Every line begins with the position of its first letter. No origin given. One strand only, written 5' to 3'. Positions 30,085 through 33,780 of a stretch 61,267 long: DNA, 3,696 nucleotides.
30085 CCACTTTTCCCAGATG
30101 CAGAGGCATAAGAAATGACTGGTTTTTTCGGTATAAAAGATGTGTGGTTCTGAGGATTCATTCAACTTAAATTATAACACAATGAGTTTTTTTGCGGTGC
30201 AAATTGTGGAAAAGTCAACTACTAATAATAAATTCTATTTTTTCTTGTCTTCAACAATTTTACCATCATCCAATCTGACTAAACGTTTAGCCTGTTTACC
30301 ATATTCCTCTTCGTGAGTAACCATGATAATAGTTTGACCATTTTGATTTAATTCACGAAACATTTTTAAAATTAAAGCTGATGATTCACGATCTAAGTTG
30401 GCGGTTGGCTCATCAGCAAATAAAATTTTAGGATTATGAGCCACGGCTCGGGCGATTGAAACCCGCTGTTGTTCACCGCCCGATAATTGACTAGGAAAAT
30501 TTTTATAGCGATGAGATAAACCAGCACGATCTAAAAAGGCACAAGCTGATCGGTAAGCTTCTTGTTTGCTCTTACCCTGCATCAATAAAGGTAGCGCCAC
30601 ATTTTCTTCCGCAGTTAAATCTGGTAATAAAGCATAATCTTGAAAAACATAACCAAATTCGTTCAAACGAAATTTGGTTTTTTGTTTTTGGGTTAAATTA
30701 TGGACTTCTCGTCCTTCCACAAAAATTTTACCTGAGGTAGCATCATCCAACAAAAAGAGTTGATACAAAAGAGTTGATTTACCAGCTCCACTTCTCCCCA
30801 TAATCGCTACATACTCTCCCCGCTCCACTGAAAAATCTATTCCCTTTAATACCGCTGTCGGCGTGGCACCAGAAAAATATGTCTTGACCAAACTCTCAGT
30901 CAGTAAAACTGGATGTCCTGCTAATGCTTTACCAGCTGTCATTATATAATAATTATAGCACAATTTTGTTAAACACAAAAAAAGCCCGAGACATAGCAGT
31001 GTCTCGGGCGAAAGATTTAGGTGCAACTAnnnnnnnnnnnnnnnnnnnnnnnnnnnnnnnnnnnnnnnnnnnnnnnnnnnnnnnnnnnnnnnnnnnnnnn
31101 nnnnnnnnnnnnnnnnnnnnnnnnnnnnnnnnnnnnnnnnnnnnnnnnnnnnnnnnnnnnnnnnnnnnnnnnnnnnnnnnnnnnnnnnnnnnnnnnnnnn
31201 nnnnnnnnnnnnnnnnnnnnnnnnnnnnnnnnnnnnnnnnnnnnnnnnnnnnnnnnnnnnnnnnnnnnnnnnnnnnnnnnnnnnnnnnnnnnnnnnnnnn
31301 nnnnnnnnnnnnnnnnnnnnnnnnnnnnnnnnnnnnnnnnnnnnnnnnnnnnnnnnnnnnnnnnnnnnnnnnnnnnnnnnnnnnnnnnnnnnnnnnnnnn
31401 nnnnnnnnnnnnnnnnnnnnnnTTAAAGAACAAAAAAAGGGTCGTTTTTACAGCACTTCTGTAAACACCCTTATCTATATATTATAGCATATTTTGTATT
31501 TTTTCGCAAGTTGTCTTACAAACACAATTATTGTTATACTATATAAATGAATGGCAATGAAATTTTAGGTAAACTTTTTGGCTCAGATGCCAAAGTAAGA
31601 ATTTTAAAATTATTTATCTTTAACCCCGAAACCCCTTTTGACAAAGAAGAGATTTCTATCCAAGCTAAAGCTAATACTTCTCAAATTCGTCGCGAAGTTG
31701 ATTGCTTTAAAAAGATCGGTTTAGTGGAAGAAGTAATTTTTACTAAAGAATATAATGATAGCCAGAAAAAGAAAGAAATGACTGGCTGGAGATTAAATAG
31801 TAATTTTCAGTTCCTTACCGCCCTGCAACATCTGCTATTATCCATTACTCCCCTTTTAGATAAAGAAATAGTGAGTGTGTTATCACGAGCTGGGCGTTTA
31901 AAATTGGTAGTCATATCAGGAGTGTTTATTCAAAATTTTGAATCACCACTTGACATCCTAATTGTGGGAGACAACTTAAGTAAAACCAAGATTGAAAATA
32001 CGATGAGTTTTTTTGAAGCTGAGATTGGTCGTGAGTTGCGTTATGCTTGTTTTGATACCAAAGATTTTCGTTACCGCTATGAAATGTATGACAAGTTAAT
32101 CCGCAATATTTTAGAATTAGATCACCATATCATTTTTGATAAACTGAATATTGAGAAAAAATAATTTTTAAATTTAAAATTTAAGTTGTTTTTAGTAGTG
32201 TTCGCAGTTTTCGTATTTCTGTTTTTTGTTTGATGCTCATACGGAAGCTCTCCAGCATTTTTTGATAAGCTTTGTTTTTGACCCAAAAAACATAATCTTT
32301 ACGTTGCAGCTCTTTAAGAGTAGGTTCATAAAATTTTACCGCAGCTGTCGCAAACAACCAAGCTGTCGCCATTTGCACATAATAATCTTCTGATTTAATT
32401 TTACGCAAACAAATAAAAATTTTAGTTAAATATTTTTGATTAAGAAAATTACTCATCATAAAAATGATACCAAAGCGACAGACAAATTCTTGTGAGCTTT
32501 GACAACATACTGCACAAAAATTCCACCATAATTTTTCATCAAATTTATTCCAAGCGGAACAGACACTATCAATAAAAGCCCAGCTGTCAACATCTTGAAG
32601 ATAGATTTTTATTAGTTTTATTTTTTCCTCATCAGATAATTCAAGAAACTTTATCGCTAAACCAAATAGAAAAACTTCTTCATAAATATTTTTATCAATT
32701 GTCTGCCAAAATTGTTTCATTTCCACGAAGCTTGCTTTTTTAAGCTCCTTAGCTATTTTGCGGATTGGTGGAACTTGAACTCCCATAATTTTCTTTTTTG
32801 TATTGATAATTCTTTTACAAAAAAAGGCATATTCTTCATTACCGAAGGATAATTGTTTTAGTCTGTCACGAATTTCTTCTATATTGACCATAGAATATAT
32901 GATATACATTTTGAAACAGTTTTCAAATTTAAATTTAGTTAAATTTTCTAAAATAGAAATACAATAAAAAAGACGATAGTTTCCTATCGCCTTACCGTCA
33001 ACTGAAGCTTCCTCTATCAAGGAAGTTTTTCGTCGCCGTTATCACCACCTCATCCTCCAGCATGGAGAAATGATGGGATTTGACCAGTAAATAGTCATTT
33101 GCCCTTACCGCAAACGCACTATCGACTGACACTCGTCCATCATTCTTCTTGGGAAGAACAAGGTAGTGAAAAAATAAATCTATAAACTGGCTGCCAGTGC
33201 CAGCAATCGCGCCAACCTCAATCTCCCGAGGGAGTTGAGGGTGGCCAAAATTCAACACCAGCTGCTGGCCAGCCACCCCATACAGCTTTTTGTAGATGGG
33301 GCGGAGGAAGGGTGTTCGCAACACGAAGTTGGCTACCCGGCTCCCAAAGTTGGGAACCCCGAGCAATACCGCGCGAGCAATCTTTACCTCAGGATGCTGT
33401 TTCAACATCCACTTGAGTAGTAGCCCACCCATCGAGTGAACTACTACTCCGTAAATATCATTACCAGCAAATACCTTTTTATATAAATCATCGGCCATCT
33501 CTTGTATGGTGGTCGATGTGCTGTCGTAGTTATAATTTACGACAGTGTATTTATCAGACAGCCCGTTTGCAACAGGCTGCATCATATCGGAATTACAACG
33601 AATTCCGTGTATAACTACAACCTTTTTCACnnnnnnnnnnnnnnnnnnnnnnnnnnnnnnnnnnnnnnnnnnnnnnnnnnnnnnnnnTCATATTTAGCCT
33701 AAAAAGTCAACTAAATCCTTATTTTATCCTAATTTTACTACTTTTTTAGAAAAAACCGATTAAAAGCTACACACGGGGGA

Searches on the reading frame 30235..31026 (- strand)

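Call 35: search_protein_families(library=pfam, proteins=[window:30235-31026:-], max_evalue=0.001)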
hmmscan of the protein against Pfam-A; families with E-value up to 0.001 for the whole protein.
window:30235-31026:- (263 aa): 5 families
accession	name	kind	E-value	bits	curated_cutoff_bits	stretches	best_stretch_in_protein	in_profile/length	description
PF00005.33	ABC_tran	-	3.8e-35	121.9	25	1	60-209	1-137/137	ABC transporter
PF02463.25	SMC_N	-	5.2e-10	39.6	40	1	72-252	26-211/220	RecF/RecN/SMC N terminal domain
PF13304.12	AAA_21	-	2.1e-05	25.2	27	0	195-238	255-298/304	AAA domain, putative AbiEii toxin, Type IV TA system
PF13191.12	AAA_16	-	0.00014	22.8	32.6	1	69-228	23-161/167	AAA ATPase domain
PF13555.12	AAA_29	-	0.00099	19.3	27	0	65-87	17-39/61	P-loop containing region of AAA domain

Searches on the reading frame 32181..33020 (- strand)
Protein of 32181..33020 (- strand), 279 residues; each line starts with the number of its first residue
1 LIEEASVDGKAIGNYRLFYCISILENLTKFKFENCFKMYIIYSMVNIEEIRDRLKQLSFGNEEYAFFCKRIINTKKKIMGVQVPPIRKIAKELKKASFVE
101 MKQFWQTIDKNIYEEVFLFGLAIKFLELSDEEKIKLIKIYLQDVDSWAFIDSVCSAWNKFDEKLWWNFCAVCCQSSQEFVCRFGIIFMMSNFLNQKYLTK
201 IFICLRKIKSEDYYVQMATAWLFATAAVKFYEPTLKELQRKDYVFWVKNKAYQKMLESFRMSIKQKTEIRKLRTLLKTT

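Call 35: search_protein_families(library=pfam, proteins=[window:32181-33020:-], max_evalue=0.001)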
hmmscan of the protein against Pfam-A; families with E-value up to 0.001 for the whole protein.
window:32181-33020:- (279 aa): 1 family
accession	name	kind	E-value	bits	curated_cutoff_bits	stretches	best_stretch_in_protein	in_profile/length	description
PF08713.17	DNA_alkylation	-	6.1e-11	42.9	21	1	59-224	8-180/213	DNA alkylation repair enzyme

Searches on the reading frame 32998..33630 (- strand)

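Call 35: search_protein_families(library=pfam, proteins=[window:32998-33630:-], max_evalue=0.001)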
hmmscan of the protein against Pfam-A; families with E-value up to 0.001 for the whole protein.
window:32998-33630:- (210 aa): 2 families
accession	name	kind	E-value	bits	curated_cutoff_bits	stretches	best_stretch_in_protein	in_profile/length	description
PF24096.1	DUF7379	-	0.00031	21.2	33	1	18-101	25-119/191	Domain of unknown function (DUF7379)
PF00561.26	Abhydrolase_1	-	0.00091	19.4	25.8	0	4-94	3-106/245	alpha/beta hydrolase fold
